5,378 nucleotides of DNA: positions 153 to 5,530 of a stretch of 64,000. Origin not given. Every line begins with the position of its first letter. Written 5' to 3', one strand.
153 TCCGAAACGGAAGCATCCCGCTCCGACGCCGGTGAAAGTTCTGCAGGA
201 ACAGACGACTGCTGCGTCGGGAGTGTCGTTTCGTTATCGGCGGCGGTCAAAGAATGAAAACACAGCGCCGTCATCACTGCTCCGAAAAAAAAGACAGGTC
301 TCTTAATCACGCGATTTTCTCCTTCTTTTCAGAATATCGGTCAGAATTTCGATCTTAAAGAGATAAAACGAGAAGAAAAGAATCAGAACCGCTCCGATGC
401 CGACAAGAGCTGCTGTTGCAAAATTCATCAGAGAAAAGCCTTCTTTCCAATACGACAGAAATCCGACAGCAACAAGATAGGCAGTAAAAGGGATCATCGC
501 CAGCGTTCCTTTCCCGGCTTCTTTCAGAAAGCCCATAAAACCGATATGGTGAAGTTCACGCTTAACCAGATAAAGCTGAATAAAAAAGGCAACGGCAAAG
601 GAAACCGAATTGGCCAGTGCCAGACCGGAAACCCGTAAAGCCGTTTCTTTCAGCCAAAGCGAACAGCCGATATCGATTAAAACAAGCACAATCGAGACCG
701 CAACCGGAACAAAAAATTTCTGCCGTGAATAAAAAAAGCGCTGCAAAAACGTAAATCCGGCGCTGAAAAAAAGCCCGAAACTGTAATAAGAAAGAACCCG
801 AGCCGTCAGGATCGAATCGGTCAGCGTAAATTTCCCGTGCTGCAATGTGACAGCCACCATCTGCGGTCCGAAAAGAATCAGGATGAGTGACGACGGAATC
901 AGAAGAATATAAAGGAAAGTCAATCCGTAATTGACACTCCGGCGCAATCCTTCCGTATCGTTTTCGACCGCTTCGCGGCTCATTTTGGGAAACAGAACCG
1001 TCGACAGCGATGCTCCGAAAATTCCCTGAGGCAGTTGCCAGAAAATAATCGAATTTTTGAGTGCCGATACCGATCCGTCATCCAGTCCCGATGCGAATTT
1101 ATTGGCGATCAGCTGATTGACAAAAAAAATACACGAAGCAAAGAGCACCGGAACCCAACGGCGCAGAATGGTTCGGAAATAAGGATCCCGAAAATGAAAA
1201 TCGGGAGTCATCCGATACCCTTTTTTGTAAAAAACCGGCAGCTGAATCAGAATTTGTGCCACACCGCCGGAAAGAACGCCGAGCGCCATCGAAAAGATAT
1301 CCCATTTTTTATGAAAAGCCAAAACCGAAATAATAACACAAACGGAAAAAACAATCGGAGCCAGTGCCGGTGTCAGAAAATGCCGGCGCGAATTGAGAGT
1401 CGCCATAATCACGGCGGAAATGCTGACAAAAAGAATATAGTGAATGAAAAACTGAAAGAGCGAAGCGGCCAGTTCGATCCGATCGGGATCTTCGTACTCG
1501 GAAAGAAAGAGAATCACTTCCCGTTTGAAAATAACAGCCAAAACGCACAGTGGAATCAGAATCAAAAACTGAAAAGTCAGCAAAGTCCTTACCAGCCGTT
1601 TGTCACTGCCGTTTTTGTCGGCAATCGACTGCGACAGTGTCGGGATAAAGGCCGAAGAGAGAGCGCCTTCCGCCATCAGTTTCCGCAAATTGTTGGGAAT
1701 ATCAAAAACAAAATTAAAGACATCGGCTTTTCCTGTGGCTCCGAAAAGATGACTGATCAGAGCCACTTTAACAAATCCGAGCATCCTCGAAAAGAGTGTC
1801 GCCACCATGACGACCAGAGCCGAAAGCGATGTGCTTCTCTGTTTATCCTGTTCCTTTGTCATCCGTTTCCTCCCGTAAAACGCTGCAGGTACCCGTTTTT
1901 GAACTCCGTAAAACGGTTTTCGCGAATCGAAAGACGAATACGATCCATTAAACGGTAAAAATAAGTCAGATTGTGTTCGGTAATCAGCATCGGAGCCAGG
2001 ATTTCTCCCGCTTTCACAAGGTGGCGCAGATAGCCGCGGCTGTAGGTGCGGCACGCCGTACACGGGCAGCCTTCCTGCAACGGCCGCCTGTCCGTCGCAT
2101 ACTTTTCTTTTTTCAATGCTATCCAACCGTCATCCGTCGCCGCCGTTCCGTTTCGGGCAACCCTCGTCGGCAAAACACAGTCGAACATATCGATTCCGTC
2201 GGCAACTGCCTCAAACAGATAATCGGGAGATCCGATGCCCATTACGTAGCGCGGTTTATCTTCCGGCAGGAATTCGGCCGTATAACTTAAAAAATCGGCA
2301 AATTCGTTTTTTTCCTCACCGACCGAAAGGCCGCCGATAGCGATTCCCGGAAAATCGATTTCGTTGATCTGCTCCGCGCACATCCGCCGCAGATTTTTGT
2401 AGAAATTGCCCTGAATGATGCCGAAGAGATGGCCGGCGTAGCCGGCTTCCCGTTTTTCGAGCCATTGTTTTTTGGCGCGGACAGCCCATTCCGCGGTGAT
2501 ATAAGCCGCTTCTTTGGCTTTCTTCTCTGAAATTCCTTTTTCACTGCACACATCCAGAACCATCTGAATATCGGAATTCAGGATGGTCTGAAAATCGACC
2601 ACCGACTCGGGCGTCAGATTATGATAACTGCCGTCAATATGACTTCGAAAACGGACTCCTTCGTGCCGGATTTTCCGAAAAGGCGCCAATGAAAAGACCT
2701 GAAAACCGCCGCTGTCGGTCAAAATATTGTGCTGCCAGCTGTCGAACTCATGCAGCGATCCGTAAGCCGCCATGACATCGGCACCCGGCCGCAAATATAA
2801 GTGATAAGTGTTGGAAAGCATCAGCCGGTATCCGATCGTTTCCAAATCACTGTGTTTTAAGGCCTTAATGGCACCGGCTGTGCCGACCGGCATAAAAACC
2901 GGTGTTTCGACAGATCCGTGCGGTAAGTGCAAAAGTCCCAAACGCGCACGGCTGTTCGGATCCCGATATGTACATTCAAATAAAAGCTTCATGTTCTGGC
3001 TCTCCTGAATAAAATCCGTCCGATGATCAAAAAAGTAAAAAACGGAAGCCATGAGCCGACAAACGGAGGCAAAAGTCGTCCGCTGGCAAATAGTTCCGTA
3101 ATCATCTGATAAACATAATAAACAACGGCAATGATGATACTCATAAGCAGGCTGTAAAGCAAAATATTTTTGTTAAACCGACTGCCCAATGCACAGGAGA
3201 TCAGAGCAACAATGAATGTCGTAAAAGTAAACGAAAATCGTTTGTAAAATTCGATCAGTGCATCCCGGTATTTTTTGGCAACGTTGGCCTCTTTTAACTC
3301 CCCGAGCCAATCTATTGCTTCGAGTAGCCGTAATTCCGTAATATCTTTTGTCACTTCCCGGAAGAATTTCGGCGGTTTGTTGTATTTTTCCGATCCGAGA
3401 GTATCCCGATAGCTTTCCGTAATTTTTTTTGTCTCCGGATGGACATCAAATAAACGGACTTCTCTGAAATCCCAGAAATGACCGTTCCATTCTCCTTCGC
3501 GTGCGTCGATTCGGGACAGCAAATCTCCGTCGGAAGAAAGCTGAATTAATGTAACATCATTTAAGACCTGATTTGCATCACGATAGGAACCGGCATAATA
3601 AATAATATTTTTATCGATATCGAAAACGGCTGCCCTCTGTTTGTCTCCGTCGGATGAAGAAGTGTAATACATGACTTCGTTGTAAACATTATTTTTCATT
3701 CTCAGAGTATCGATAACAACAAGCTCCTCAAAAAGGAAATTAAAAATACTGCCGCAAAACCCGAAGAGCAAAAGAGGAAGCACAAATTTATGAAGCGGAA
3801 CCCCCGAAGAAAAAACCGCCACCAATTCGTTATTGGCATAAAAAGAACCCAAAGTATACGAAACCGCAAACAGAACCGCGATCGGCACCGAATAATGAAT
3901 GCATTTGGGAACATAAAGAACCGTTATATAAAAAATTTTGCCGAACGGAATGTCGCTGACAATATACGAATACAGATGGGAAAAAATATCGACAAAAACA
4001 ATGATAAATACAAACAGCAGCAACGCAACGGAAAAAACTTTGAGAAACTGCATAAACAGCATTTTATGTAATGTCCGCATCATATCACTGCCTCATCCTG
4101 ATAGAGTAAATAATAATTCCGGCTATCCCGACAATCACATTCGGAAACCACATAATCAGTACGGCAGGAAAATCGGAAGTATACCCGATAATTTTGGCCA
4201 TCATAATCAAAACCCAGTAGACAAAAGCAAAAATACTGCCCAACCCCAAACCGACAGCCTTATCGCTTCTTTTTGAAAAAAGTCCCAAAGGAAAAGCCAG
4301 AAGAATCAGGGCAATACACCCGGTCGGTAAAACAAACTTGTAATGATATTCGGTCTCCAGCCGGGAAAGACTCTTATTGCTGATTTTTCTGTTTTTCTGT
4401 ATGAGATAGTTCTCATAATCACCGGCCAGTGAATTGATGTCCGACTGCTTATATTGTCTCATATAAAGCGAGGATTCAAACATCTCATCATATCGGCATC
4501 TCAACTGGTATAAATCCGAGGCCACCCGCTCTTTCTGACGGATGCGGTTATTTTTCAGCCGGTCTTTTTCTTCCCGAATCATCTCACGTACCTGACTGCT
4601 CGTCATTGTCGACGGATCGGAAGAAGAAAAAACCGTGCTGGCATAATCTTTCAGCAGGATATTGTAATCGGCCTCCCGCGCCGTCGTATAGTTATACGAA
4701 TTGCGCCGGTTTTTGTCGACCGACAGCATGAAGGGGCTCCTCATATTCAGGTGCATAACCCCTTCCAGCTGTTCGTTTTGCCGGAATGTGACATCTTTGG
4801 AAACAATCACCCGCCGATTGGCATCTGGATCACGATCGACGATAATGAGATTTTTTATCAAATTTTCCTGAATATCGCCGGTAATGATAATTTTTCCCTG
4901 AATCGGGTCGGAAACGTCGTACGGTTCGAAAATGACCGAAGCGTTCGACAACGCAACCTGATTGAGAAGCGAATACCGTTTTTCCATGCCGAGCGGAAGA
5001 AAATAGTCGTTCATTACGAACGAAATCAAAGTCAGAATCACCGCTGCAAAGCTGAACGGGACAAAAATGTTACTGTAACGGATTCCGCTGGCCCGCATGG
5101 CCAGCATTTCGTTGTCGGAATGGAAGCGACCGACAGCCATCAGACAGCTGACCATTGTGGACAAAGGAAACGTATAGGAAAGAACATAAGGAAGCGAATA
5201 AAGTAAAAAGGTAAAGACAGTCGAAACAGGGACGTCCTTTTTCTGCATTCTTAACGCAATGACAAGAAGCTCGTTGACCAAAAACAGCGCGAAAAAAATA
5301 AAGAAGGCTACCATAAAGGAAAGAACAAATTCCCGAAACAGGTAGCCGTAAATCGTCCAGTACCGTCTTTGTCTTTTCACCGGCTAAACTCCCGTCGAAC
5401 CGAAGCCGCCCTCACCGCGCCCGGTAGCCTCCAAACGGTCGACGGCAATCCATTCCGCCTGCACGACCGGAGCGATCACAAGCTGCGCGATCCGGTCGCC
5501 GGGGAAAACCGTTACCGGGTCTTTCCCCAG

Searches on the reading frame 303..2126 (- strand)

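Call 84: search_protein_families(library=pfam, proteins=[window:303-2126:-], max_evalue=0.000001)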
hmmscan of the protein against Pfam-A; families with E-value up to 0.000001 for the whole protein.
window:303-2126:- (607 aa): 2 families
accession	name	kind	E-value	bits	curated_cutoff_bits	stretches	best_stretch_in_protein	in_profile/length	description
PF03023.19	MurJ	-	3e-108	362.8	27.4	1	124-568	1-448/451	Lipid II flippase MurJ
PF01554.23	MatE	-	5.7e-12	46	24.9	1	326-486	1-156/161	MatE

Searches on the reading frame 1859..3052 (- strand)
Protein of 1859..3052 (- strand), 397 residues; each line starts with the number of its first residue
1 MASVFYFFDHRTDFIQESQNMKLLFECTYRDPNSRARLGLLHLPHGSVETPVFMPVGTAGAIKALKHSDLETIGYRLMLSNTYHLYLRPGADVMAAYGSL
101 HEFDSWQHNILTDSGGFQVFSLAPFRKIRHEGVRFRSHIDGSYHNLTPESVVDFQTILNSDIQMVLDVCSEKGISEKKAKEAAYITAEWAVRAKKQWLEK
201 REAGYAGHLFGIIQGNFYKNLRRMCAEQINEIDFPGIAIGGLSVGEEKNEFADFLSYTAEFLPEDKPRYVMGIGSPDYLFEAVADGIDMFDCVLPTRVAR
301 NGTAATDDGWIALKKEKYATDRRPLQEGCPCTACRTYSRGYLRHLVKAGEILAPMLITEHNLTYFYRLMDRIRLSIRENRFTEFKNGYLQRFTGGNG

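Call 84: search_protein_families(library=pfam, proteins=[window:1859-3052:-], max_evalue=0.000001)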
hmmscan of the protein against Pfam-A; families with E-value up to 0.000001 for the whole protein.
window:1859-3052:- (397 aa): 1 family
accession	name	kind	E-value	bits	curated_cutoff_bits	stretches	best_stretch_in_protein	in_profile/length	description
PF01702.25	TGT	-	7.3e-145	483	26.3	1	35-391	2-354/357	Queuine tRNA-ribosyltransferase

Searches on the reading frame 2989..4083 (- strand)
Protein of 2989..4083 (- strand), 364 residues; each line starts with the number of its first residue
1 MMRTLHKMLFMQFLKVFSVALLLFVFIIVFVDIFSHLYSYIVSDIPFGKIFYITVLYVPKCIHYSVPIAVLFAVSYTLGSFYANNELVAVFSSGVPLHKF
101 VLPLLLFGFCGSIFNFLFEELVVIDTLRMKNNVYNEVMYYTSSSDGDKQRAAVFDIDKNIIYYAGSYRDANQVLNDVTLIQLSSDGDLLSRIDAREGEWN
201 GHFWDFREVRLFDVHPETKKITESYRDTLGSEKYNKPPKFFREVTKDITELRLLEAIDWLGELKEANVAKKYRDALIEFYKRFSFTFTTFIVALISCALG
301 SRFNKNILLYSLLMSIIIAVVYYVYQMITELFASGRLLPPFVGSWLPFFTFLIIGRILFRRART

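Call 84: search_protein_families(library=pfam, proteins=[window:2989-4083:-], max_evalue=0.000001)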
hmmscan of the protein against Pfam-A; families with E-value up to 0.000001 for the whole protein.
window:2989-4083:- (364 aa): 1 family
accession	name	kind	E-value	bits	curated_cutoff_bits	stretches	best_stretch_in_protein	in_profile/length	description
PF03739.19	LptF_LptG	-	1.1e-71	242.2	27.9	1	8-361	2-353/353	Lipopolysaccharide export system permease LptF/LptG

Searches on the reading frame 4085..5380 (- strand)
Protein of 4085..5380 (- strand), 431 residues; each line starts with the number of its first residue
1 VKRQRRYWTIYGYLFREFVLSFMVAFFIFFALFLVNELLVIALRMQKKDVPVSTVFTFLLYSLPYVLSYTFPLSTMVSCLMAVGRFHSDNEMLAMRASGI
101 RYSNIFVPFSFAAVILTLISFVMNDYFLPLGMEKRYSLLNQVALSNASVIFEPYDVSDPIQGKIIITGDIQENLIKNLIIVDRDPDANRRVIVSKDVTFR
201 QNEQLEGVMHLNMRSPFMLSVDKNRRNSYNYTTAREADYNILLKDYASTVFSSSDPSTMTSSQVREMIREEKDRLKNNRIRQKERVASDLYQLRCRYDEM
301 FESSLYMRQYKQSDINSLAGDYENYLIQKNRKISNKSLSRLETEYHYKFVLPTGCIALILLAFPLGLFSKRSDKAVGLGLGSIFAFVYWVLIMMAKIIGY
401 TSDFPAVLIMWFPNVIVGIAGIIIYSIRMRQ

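Call 84: search_protein_families(library=pfam, proteins=[window:4085-5380:-], max_evalue=0.000001)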
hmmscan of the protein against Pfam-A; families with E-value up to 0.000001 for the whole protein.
window:4085-5380:- (431 aa): 1 family
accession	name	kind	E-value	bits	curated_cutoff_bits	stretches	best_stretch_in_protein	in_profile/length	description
PF03739.19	LptF_LptG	-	1.7e-68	231.7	27.9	1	13-425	2-351/353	Lipopolysaccharide export system permease LptF/LptG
